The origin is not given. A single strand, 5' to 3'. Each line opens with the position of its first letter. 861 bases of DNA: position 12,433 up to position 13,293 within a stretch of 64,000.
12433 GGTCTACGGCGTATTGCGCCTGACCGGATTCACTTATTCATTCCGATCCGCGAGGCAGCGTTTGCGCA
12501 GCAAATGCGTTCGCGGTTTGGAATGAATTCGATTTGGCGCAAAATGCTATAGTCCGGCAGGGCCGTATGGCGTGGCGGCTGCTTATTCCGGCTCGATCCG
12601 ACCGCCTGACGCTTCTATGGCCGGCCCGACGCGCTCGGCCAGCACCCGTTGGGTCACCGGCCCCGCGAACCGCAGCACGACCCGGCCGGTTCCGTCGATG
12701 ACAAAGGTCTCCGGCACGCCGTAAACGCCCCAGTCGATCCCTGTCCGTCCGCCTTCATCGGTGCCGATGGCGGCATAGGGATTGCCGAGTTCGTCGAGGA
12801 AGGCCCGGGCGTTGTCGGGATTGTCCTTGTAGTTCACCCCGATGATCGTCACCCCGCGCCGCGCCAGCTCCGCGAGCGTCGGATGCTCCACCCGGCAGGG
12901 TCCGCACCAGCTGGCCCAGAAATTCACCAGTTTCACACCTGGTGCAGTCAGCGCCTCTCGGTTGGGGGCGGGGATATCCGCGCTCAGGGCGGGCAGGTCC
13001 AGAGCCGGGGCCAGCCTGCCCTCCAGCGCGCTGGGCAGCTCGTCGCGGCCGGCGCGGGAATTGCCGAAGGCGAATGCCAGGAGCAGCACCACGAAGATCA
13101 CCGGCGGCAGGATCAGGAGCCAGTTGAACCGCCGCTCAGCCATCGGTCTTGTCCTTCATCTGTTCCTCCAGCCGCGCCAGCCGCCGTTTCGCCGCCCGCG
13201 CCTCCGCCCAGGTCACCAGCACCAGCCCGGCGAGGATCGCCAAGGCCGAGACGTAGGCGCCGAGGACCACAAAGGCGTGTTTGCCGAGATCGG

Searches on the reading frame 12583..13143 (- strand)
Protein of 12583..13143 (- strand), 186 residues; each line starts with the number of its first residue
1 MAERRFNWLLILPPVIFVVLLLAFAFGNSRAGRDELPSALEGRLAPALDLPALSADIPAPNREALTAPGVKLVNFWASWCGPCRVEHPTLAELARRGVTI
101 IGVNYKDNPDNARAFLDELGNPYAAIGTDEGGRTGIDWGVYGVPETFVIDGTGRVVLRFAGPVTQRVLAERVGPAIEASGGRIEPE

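Call 24: search_protein_families(library=pfam, proteins=[window:12583-13143:-], max_evalue=0.01)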
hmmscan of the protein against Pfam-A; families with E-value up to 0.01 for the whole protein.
window:12583-13143:- (186 aa): 5 families
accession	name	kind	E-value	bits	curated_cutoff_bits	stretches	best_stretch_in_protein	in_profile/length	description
PF08534.16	Redoxin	-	4.7e-17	62.6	26.6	1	43-165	4-138/148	Redoxin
PF00578.27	AhpC-TSA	-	5.4e-11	43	26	1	70-156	27-122/124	AhpC/TSA family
PF00085.26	Thioredoxin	-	1.9e-08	34.7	23.5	1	70-113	20-66/103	Thioredoxin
PF13098.12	Thioredoxin_2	-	3.2e-06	27.9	27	1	72-168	9-100/104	Thioredoxin-like domain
PF13905.12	Thioredoxin_8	-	5.7e-06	27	27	1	72-155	5-94/94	Thioredoxin-like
